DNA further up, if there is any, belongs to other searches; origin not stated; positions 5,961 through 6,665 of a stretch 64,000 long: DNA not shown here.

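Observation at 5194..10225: Six-gene operon: two SPPY DNA methyltransferases, a 571-aa putative Type IIS endonuclease, a 134-aa protein, DUF1905 and an AlkA-like DNA glycosylase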

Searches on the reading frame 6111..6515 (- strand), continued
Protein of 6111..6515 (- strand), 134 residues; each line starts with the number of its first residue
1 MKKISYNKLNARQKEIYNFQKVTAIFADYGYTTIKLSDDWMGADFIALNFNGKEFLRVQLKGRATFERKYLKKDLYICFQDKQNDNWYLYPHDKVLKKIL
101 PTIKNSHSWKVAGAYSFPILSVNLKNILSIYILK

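Call 76: search_dna_similar(query=window:6111-6515:-, collection=plasmids, mode=protein, max_rows=15)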
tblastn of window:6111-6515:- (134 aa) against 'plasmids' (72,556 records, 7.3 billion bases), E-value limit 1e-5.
Records with a match: 9; places in all: 9; records where one place covers at least 80% of the query: 5.
Best place of each record, by identity: <60% 9.
By first word of the organism name: Paracoccus 2; Pseudosulfitobacter 1; Thioclava 1; Sphingopyxis 1; Enterococcus 1; Azospirillum 1; Sphingomonas 1; Croceicoccus 1.
By predicted mobility (MOB-suite, as given by PLSDB): mobilizable 5; non-mobilizable 3; conjugative 1.
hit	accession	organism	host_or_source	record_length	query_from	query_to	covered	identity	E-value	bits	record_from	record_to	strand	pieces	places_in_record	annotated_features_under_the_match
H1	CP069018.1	Pseudosulfitobacter pseudonitzschiae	-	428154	2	131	97%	48.1%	2e-32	127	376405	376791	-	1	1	hypothetical protein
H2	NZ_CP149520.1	Thioclava sp. GXIMD4215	pure culture,mangrove soil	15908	3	118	87%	48.3%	7e-28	113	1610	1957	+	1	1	hypothetical protein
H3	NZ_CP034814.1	Paracoccus sp. Arc7-R13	-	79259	3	118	87%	47.1%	2e-27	112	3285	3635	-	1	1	hypothetical protein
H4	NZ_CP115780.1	Paracoccus aerodenitrificans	cell culture,sediment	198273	3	99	72%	49.5%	3e-26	108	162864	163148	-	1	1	hypothetical protein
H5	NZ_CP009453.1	Sphingopyxis sp. 113P3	activated sludge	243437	7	121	86%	32.8%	1e-7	56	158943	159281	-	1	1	hypothetical protein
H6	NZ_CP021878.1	Enterococcus wangshanyuanii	cell culture,fecal sample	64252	1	97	72%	38.0%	2e-16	81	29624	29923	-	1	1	hypothetical protein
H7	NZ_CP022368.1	Azospirillum sp. TSH58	single cell,paddy soils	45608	8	118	83%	33.0%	8e-8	56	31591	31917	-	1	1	hypothetical protein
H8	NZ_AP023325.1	Sphingomonas paucimobilis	cell culture,human cell culture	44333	3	97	71%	31.3%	8e-7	54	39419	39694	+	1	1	hypothetical protein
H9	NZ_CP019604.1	Croceicoccus marinus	-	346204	42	118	57%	37.2%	2e-6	52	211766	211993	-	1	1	hypothetical protein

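Call 77: search_dna_similar(query=window:6111-6515:-, collection=phages, mode=protein, max_rows=10)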
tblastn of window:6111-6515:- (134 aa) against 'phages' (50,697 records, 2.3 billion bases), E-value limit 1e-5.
No match.

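Call 78: get_annotated_region(hit=H2, flank=5000)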
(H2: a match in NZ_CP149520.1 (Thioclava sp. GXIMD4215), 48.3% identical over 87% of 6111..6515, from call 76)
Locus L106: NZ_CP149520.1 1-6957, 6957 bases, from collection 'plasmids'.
description: Thioclava sp. GXIMD4215 plasmid p6, complete sequence
organism: Thioclava sp. GXIMD4215 (NCBI taxid 3131928)
taxonomy: Bacteria; Pseudomonadota; Alphaproteobacteria; Rhodobacterales; Paracoccaceae; Thioclava; Thioclava sp. GXIMD4215
host: -; source: pure culture,mangrove soil; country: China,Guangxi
typing (MOB-suite, as given by PLSDB): non-mobilizable
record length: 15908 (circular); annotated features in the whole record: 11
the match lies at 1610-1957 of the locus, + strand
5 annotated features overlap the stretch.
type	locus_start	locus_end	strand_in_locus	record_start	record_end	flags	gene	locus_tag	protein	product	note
CDS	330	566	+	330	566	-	-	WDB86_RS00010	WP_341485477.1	hypothetical protein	-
CDS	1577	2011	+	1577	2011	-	-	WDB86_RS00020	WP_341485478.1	hypothetical protein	-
CDS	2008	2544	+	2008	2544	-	-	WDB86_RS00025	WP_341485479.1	hypothetical protein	-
CDS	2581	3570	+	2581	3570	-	-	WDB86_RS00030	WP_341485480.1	hypothetical protein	-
CDS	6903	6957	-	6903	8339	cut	-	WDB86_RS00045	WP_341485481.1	hypothetical protein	-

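Call 79: get_annotated_region(hit=H1, flank=5000)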
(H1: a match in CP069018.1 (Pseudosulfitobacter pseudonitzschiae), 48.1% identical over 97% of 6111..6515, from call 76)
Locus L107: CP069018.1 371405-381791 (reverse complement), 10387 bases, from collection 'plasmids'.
description: Pseudosulfitobacter pseudonitzschiae strain SM26-46 plasmid P2, complete sequence
organism: Pseudosulfitobacter pseudonitzschiae (NCBI taxid 1402135)
taxonomy: Bacteria; Pseudomonadota; Alphaproteobacteria; Rhodobacterales; Roseobacteraceae; Pseudosulfitobacter; Pseudosulfitobacter pseudonitzschiae
host: -; source: -; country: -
typing (MOB-suite, as given by PLSDB): mobilizable; replicon rep_cluster_361; relaxase MOBP
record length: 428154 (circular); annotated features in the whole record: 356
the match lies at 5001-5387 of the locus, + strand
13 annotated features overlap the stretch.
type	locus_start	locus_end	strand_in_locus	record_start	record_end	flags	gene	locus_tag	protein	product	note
CDS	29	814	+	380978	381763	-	-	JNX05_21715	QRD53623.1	hypothetical protein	-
CDS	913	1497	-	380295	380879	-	-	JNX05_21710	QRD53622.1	hypothetical protein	-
CDS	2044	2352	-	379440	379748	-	-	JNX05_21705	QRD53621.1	nucleotidyltransferase domain-containing protein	-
CDS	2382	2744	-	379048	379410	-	-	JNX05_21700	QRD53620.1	hypothetical protein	-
CDS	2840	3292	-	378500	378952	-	-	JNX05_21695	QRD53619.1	hypothetical protein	-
CDS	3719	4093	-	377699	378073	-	-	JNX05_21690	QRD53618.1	nucleotidyltransferase domain-containing protein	-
CDS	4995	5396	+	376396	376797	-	-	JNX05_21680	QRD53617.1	hypothetical protein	-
CDS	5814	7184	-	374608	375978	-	-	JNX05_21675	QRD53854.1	TRAP transporter large permease subunit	-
CDS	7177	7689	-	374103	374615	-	-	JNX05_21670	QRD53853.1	TRAP transporter small permease subunit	-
CDS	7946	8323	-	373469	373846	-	-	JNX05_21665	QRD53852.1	DUF411 domain-containing protein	-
CDS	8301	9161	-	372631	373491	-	-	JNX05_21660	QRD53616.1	cation diffusion facilitator family transporter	-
CDS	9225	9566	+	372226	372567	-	-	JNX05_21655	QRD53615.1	winged helix-turn-helix transcriptional regulator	-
CDS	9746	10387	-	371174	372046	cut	-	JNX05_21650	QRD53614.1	LysR family transcriptional regulator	-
